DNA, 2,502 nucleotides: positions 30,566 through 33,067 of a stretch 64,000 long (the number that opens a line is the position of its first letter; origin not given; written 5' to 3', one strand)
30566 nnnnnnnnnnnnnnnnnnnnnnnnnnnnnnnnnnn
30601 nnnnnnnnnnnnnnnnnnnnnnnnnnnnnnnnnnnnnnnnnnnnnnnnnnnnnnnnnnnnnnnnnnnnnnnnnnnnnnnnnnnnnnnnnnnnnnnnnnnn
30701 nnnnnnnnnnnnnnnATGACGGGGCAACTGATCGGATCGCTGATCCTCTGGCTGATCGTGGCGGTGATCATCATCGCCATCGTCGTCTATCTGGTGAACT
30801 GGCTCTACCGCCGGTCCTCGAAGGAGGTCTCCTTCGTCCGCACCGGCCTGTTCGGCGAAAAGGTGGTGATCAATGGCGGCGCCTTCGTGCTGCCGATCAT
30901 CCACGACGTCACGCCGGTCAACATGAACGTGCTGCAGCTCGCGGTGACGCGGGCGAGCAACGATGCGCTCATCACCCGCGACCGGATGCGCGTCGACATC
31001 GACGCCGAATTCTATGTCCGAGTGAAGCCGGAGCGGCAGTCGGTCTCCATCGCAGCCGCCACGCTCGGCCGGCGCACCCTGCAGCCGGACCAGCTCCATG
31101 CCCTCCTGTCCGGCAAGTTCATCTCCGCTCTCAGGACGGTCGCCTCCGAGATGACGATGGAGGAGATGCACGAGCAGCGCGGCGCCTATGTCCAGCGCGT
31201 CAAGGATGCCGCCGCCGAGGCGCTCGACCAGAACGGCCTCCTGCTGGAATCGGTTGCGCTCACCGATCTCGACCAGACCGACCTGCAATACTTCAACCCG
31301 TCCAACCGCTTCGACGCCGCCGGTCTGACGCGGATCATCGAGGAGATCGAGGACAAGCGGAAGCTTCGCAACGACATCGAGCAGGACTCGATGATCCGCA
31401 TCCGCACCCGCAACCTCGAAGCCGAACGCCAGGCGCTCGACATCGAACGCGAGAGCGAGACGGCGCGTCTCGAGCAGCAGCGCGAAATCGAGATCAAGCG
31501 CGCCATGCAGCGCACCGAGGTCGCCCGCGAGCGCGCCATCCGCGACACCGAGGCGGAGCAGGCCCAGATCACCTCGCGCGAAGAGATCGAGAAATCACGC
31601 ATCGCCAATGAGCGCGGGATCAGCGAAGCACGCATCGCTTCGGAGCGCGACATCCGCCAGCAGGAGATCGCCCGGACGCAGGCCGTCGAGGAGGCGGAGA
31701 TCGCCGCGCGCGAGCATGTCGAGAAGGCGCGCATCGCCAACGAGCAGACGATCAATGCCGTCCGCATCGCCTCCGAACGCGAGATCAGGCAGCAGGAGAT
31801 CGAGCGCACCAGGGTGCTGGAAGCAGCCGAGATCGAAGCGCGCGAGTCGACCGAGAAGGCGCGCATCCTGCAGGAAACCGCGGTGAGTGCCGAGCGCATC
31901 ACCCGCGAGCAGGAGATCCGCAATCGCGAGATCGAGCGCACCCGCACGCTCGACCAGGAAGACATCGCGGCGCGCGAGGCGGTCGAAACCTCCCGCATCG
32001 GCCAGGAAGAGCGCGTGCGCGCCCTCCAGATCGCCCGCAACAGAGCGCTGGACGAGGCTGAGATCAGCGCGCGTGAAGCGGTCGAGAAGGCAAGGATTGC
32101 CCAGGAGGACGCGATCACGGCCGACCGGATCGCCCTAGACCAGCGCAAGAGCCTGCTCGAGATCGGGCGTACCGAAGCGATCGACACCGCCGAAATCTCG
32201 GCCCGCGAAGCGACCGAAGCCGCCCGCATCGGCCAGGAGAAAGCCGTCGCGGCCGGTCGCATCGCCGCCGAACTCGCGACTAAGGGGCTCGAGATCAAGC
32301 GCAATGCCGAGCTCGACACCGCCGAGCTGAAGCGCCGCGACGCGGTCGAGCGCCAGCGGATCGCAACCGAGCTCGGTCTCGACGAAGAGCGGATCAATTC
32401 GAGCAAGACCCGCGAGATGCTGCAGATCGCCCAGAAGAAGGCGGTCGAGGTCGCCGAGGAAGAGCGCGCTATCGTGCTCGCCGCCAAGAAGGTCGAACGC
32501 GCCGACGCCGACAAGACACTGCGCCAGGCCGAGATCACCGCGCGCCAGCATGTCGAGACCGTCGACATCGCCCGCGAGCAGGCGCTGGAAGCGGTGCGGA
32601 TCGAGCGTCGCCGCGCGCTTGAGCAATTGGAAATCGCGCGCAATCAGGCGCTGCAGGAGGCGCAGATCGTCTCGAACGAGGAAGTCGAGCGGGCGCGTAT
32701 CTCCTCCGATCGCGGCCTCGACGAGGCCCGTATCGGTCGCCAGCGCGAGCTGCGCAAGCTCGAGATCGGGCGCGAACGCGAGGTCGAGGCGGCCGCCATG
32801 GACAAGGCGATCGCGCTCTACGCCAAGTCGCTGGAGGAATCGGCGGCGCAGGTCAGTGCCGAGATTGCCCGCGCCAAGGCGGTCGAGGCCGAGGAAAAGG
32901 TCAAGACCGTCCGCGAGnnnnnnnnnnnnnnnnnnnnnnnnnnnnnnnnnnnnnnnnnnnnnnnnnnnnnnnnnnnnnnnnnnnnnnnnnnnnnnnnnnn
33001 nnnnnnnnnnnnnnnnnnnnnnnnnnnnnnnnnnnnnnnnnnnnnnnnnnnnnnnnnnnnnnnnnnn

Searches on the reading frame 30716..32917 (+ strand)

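Call 47: search_protein_families(library=ncbifam, proteins=[window:30716-32917:+], max_evalue=0.00001)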
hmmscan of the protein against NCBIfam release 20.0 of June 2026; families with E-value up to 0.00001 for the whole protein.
window:30716-32917:+ (734 aa): 1 family
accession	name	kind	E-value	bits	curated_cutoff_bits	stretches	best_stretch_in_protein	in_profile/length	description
NF058507.1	FlotScfldFlot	equivalog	4.7e-10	39.1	700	1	49-375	52-353/477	flotillin lipid rafts scaffold protein FloT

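Call 78: search_protein_families(library=pfam, proteins=[window:30716-32917:+], max_evalue=0.01)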
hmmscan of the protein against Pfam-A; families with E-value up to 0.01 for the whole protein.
window:30716-32917:+ (734 aa): 1 family
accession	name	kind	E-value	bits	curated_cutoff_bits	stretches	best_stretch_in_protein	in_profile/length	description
PF01145.31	Band_7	-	1.6e-17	64.6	23.6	1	42-194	13-153/176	SPFH domain / Band 7 family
